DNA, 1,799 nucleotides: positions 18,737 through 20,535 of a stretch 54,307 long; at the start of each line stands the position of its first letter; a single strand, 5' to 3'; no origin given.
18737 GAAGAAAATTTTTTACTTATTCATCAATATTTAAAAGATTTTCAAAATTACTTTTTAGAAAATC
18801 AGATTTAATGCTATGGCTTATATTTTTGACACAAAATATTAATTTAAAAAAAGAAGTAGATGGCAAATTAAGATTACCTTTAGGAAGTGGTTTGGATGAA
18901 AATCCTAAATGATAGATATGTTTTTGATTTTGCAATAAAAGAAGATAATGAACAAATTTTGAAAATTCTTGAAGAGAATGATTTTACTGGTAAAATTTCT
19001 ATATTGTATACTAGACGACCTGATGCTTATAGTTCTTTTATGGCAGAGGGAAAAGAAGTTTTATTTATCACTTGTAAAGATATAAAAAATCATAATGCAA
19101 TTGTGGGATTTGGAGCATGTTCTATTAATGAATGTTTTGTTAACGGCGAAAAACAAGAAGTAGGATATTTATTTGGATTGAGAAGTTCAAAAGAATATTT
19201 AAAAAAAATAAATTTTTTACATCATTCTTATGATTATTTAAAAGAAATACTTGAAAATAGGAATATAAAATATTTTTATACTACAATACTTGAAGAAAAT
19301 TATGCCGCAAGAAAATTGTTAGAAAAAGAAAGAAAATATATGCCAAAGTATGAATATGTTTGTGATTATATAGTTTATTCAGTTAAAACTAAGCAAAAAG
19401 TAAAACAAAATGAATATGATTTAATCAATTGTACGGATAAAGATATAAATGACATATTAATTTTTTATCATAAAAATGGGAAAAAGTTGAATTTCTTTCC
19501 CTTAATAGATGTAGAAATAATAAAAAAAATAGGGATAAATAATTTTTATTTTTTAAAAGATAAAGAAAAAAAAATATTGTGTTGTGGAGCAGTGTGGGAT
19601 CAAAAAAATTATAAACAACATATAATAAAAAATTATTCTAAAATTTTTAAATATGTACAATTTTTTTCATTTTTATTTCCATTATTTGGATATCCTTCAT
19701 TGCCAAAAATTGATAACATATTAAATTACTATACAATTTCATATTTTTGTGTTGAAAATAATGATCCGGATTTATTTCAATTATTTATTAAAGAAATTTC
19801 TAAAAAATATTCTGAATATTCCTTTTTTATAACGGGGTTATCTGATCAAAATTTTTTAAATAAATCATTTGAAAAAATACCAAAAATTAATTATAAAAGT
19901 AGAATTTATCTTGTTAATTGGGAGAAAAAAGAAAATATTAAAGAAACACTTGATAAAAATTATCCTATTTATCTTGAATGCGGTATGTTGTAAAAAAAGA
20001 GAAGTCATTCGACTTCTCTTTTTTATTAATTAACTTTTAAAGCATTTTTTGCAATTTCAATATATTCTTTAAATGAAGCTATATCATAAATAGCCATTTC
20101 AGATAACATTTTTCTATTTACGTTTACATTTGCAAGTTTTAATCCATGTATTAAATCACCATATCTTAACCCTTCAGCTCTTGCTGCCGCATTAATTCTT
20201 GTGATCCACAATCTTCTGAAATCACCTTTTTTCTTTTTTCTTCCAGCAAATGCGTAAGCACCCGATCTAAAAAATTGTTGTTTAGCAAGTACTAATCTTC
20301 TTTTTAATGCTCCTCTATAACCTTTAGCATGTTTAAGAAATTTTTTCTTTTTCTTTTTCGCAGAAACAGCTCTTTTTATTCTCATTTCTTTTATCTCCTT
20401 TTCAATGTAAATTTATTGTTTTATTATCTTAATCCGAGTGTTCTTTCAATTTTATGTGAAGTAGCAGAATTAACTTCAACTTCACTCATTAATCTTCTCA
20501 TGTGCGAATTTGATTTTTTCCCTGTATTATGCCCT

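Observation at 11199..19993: Orphan 8.8-kb operon: GH3-type adenylating enzyme plus four tandem B12-domain radical SAM paralogues, flanked by two unassignable proteins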

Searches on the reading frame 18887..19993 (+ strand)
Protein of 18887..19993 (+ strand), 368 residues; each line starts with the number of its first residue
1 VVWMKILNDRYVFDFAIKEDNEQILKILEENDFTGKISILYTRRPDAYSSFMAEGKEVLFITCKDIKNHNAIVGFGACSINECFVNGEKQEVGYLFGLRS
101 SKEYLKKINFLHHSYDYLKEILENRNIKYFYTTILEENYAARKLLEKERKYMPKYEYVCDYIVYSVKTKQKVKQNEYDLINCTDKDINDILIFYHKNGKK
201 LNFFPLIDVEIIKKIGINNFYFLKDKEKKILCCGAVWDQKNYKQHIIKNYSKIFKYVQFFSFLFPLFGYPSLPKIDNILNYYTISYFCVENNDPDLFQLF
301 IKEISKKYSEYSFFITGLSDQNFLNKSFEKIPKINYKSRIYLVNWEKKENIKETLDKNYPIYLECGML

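Call 3: search_protein_families(library=pfam, proteins=[window:18887-19993:+], max_evalue=0.01)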
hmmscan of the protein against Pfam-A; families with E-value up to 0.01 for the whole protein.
window:18887-19993:+ (368 aa): 1 family
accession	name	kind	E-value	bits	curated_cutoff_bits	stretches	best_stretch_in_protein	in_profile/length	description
PF00583.31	Acetyltransf_1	-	0.0099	16.6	20.7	0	53-147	29-113/116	Acetyltransferase (GNAT) family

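Call 4: search_protein_families(library=ncbifam, proteins=[window:18887-19993:+], max_evalue=0.01)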
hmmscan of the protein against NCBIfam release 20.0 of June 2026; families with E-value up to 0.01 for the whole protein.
window:18887-19993:+ (368 aa): 0 families

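Call 12: find_homologous_proteins(query=window:18887-19993:+)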
Query window:18887-19993:+ (368 aa): 41 proteins with E <= 0.001 among 7933 candidates.
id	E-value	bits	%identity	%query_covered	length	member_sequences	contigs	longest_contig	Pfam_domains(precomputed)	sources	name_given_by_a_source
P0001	9.8e-241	816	100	99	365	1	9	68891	-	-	-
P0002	9.1e-148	510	63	99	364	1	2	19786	-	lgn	-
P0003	5.5e-104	366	48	99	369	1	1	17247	-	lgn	-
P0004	6.1e-102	359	47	99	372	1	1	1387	-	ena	-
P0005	2.7e-94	334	45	99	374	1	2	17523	-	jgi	jgi:hypothetical protein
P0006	1.8e-92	328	41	99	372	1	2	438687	-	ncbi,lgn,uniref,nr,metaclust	ncbi:hypothetical protein SAMN02745945_00132 [Peptoclostridium litorale DSM 5388]|uniref:N-acetyltra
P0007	4.0e-92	327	43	99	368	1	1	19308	PF00583.32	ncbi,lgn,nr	ncbi:MAG: GNAT family N-acetyltransferase [Ruminiclostridium sp.]|nr:GNAT family N-acetyltransferase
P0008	1.1e-91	326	42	99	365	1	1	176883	-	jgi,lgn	-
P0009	6.4e-90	320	44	99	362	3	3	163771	-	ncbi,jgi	-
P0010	1.1e-87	313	40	99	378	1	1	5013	-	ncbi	-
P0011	1.6e-86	309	43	98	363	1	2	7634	-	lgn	-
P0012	1.5e-85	305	40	99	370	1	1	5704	-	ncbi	ncbi:hypothetical protein ACFL4G_11190 [Thermodesulfobacteriota bacterium]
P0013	7.6e-82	293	39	99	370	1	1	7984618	-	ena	-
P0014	7.1e-81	290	40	98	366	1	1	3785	-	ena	-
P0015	1.1e-80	289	39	99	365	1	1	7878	-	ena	-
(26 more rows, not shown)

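Call 27: predict_structure(alignment_id=A1)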
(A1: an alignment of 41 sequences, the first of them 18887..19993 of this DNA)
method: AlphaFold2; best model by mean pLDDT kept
length: 368 residues; sequences in the alignment: 41
mean_pLDDT: 94.1   pTM: 0.90
mean pLDDT of the five models: 94.1, 93.9, 93.9, 93.8, 93.6
residues with pLDDT >= 90: 331; 70-90: 29; 50-70: 6; < 50: 2
segments of 3 or more residues with pLDDT < 50: none
pLDDT, mean of each block of 10 residues (from residue 1): 61 96 96 91 94 96 95 96 98 96 83 91 94 93 93 96 97 93 98 98 98 96 98 96 93 94 93 95 98 97 97 97 96 95 95 97 93
secondary structure, 60 per line:
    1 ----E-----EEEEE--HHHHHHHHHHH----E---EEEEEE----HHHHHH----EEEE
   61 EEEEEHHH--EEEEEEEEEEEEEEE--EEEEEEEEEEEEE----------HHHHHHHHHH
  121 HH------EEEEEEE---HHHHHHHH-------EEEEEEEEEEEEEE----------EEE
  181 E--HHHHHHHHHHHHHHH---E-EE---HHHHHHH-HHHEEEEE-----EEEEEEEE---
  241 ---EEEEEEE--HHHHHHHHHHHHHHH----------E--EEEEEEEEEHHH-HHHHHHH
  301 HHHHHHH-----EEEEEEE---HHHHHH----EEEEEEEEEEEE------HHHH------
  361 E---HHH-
elements in order: E11-15 H18-28 E37-42 H47-52 E57-65 E71-85 E88-100 H111-122 E129-135 H139-146 E154-167 E178-181 H184-198 H209-215 E220-224 E230-237 E244-250 H253-267 E281-289 H294-307 E313-319 H323-328 E333-344 H351-354

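Call 30: fold_search(model_id=the predicted structure, library=pdb)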
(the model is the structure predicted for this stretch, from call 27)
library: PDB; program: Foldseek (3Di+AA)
matches with E <= 10: 1170; with E <= 0.001: 249
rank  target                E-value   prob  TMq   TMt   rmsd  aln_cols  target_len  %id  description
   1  4uwi                  1.7e-13  1.00  0.60  0.57   6.8       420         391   11  Crystal structure of Aspergillus fumigatus N-myristoyl transferase in complex with myristoyl CoA and a pyrazole sulphona (released 2014-12-03)
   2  4cav                  2.3e-13  1.00  0.59  0.56   6.5       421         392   12  Crystal structure of Aspergillus fumigatus N-myristoyl transferase in complex with myristoyl CoA and a benzofuran ligand (released 2014-09-17)
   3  2p6e_A                5.0e-13  1.00  0.61  0.52   6.5       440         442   12  Crystal structures of Saccharomyces cerevisiae N-myristoyltransferase with bound myristoyl-CoA (released 2007-06-12)
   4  2p6e_B                9.2e-13  1.00  0.59  0.51   6.3       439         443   12  Crystal structures of Saccharomyces cerevisiae N-myristoyltransferase with bound myristoyl-CoA (released 2007-06-12)
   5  4cax                  9.8e-13  1.00  0.59  0.57   6.1       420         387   10  Crystal structure of Aspergillus fumigatus N-myristoyl transferase in complex with myristoyl CoA and a pyrazole sulphona (released 2014-09-17)
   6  6may_C                1.3e-12  1.00  0.61  0.59   6.4       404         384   14  Crystal structure of N-myristoyl transferase (NMT) G386E mutant from Plasmodium vivax (released 2019-06-05)
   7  4caw                  1.5e-12  1.00  0.61  0.58   5.8       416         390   11  Crystal structure of Aspergillus fumigatus N-myristoyl transferase in complex with myristoyl CoA and a pyrazole sulphona (released 2014-09-17)
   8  8hbs                  2.0e-12  1.00  0.61  0.58   5.9       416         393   13  Crystal of rAlfNmt (released 2023-03-08)
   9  6may_A                2.0e-12  1.00  0.60  0.58   5.6       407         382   13  Crystal structure of N-myristoyl transferase (NMT) G386E mutant from Plasmodium vivax (released 2019-06-05)
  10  5v0w_C                2.2e-12  1.00  0.58  0.57   5.3       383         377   14  Crystal structure of glycylpeptide N-tetradecanoyltransferase from Plasmodium vivax in complex with inhibitor IMP-0001 (released 2018-03-07)
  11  2i00_B                2.4e-12  1.00  0.46  0.43   7.2       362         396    9  Crystal structure of acetyltransferase (GNAT family) from Enterococcus faecalis (released 2006-09-19)
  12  2p6e_C                2.6e-12  1.00  0.61  0.52   6.9       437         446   11  Crystal structures of Saccharomyces cerevisiae N-myristoyltransferase with bound myristoyl-CoA (released 2007-06-12)
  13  2i00_C                2.6e-12  1.00  0.46  0.43   7.3       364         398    8  Crystal structure of acetyltransferase (GNAT family) from Enterococcus faecalis (released 2006-09-19)
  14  2p6e_F                2.7e-12  1.00  0.62  0.54   6.4       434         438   12  Crystal structures of Saccharomyces cerevisiae N-myristoyltransferase with bound myristoyl-CoA (released 2007-06-12)
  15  6maz_C                3.5e-12  1.00  0.59  0.58   5.2       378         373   14  Crystal structure of N-myristoyl transferase (NMT) G386E mutant from Plasmodium vivax in complex with inhibitor IMP-03 (released 2019-06-05)
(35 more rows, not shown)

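Call 48: search_protein_families(library=pfam, alignment_id=A1, max_evalue=1)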
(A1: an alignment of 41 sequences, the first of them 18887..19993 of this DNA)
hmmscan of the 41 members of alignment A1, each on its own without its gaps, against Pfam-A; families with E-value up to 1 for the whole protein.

A. member 1, window:18887-19993:+ (368 aa): 2 families
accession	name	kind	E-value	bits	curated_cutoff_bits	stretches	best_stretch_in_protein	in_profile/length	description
PF00583.31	Acetyltransf_1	-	0.0099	16.6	20.7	1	53-147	29-113/116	Acetyltransferase (GNAT) family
PF19368.5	AraR_C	-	0.015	15.9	23.8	0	295-332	17-54/82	AraR C-terminal winged HTH domain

B. families by the number of members that match (of 41 scanned): 16 families
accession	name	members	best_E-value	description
PF00583.31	Acetyltransf_1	23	3.4e-06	Acetyltransferase (GNAT) family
PF13527.13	Acetyltransf_9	12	7.1e-06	Acetyltransferase (GNAT) domain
PF08444.16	Gly_acyl_tr_C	3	0.0038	Aralkyl acyl-CoA:amino acid N-acyltransferase, C-terminal region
PF00296.26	Bac_luciferase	1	0.0076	Luciferase-like monooxygenase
PF19368.5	AraR_C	1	0.015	AraR C-terminal winged HTH domain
PF17673.6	DUF5532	1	0.019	Family of unknown function (DUF5532)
PF03323.18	GerA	1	0.053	Bacillus/Clostridium GerA spore germination protein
PF16531.10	SAS-6_N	1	0.065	Centriolar protein SAS N-terminal domain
PF23751.1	Beta-prop_WDR11_1st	1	0.067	WDR11 first beta-propeller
PF20795.3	DUF6841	1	0.1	NTF2-like protein (DUF6841)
PF01233.25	NMT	1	0.1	Myristoyl-CoA:protein N-myristoyltransferase, N-terminal domain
PF13385.13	Laminin_G_3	1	0.13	Concanavalin A-like lectin/glucanases superfamily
PF23474.1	Acb1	1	0.13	Anti-CBASS protein Acb1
PF02431.20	Chalcone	1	0.18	Chalcone-flavanone isomerase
PF17221.8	COMMD1_N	1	0.22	COMMD1 N-terminal domain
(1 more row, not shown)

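Call 53: search_solved_structures(query=A1, max_evalue=10, show_alignments=1)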
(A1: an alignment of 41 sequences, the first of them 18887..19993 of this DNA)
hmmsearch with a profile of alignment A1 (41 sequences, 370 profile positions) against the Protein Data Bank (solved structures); distinct sequences matched with E-value up to 10: 1.
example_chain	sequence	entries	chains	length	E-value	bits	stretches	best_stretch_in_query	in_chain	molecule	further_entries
3t90_A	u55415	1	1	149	0.46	12.7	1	41-132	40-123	Glucose-6-phosphate acetyltransferase 1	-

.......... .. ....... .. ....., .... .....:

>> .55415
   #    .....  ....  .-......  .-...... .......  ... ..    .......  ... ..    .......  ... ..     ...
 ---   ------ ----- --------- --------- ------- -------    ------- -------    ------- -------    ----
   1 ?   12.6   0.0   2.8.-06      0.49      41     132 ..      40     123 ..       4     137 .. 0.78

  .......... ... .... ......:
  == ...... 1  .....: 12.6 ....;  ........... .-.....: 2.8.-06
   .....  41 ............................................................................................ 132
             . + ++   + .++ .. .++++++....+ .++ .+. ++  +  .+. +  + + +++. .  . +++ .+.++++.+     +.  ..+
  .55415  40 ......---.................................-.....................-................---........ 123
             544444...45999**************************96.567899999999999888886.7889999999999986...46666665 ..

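Call 61: search_protein_families(library=padloc, proteins=[window:18887-19993:+], max_evalue=0.001)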
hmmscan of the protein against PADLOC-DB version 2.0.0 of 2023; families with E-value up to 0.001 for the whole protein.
window:18887-19993:+ (368 aa): 0 families

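Call 64: find_encoding_contigs(protein=P0006, flank=10000, max_places=2)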
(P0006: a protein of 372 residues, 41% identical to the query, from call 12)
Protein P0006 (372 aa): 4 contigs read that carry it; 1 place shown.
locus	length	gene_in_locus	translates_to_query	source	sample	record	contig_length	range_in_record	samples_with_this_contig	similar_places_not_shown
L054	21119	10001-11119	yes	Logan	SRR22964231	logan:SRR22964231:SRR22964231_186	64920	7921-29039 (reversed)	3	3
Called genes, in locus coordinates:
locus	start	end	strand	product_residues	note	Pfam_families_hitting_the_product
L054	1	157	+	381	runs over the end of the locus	PF00589:Phage_integrase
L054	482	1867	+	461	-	PF01041:DegT_DnrJ_EryC1, PF01212:Beta_elim_lyase (weak), PF00155:Aminotran_1_2, PF00266:Aminotran_5 (weak), PF01041:DegT_DnrJ_EryC1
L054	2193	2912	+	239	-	-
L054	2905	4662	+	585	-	PF03321:GH3, PF23571:GH3_M, PF23572:GH3_C (faint)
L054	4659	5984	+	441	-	PF02310:B12-binding, PF04055:Radical_SAM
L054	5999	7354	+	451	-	PF02310:B12-binding (weak), PF04055:Radical_SAM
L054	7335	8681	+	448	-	PF02310:B12-binding (weak), PF04055:Radical_SAM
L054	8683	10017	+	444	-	PF04055:Radical_SAM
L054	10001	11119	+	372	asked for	-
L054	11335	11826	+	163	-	PF00583:Acetyltransf_1, PF13673:Acetyltransf_10 (weak), PF13508:Acetyltransf_7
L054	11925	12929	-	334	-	PF00078:RVT_1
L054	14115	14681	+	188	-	PF12844:HTH_19 (weak), PF01381:HTH_3, PF13443:HTH_26, PF07883:Cupin_2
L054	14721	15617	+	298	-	PF13353:Fer4_12 (weak), PF12797:Fer4_2 (faint), PF00037:Fer4 (faint), PF12837:Fer4_6 (faint), PF13237:Fer4_10 (faint), PF13187:Fer4_9 (weak), PF13484:Fer4_16 (faint), PF04055:Radical_SAM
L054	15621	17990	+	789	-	PF02901:PFL-like, PF01228:Gly_radical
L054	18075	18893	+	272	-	PF03446:NAD_binding_2, PF03807:F420_oxidored, PF14748:P5CR_dimer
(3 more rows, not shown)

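Call 66: search_protein_representatives(alignment_id=A1)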
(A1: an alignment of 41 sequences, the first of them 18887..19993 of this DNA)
Query: 41 sequences, 370 profile positions. Proteins with E-value up to 0.001 (for the whole library): 3454; up to 1e-10: 2682; up to 1e-30: 1344. The best 150 are listed.
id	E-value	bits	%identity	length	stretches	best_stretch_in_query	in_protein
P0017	2.0e-149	514.1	-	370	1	1-370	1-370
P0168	4.9e-147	506.2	-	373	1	1-370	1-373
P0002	1.6e-146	504.5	-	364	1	1-370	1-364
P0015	4.3e-143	493.2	-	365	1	1-370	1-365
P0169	1.6e-142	491.4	-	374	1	1-370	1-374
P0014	3.4e-142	490.3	-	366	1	1-370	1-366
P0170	2.5e-140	484.2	-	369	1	2-370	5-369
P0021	1.2e-139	482.0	-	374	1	2-370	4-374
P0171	2.3e-138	477.7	-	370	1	1-370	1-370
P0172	2.6e-136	470.9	-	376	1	4-370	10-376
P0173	1.9e-135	468.1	-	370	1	4-370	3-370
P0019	2.3e-135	467.8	-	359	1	1-370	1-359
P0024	2.9e-133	460.9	-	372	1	1-370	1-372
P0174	1.4e-131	455.3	-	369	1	1-370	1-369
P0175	2.3e-131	454.7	-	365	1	1-370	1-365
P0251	1.3e-85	304.1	-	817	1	5-370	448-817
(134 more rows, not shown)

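Call 74: find_encoding_contigs(protein=P0251, flank=8000, max_places=2)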
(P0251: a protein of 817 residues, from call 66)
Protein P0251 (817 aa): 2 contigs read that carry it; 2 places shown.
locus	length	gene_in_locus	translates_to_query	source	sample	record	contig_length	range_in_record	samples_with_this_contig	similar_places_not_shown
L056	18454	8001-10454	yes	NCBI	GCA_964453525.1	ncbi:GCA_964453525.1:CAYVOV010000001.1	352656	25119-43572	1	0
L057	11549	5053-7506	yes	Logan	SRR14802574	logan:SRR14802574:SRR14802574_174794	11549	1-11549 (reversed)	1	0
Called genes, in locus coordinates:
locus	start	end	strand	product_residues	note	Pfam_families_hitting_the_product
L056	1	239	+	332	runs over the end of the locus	PF00724:Oxidored_FMN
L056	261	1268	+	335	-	PF00248:Aldo_ket_red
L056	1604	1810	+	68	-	PF01361:Tautomerase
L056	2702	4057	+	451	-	PF04055:Radical_SAM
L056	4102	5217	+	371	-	PF04055:Radical_SAM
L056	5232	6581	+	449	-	PF04055:Radical_SAM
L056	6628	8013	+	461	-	PF02310:B12-binding, PF04055:Radical_SAM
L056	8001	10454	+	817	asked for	PF02310:B12-binding, PF04055:Radical_SAM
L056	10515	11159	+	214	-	-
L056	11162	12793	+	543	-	PF03321:GH3, PF23571:GH3_M, PF23572:GH3_C (weak)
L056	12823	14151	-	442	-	PF02310:B12-binding, PF04055:Radical_SAM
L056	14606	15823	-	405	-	PF01306:LacY_symp (weak), PF07690:MFS_1, PF00083:Sugar_tr (faint), PF05977:MFS_3, PF07690:MFS_1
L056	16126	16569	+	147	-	PF02082:Rrf2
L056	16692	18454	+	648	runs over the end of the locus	PF00890:FAD_binding_2, PF01134:GIDA (weak), PF01266:DAO, PF07992:Pyr_redox_2 (faint), PF12831:FAD_oxidored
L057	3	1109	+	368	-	?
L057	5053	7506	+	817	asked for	PF02310:B12-binding, PF04055:Radical_SAM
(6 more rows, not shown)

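Call 75: find_encoding_contigs(protein=P0002, flank=10000, max_places=2)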
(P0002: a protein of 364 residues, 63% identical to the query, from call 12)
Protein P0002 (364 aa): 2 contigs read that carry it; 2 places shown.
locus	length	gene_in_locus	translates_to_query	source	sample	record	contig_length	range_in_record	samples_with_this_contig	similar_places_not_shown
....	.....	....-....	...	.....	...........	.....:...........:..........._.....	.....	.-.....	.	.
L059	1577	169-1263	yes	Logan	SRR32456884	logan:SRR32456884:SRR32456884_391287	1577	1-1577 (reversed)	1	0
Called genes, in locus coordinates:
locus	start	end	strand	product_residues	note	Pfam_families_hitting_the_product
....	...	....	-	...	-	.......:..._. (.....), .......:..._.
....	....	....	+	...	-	-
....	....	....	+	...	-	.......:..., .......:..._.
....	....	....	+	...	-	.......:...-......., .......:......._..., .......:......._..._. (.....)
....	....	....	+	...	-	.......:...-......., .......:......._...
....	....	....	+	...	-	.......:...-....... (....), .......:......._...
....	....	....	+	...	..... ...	-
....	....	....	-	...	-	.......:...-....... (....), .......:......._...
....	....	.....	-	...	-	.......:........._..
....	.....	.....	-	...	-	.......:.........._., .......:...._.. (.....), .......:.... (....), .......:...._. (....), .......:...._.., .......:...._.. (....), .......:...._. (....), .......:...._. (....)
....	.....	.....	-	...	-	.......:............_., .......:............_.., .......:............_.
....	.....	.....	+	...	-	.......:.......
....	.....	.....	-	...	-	-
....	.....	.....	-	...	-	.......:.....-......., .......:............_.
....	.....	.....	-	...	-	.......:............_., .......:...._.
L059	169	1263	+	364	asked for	-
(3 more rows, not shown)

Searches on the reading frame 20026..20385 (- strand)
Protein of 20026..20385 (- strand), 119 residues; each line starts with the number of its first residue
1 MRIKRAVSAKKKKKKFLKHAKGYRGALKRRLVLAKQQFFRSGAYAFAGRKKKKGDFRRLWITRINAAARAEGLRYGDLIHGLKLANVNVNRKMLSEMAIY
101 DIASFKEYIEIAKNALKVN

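Call 38: list_cluster_members(proteins=[window:20026-20385:-, window:20658-21155:-, window:11907-13559:+])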
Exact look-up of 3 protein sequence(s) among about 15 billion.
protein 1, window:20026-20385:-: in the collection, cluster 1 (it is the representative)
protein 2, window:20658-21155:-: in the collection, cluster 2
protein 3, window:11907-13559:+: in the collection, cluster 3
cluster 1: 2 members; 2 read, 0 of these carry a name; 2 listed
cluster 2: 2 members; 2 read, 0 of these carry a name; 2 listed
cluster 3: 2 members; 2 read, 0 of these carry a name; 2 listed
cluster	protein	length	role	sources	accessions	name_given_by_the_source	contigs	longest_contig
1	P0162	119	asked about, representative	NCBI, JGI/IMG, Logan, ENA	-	-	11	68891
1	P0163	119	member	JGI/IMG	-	-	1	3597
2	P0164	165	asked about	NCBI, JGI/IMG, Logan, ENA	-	-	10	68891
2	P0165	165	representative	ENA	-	-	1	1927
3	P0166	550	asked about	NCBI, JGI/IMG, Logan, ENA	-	-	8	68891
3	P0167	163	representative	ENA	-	-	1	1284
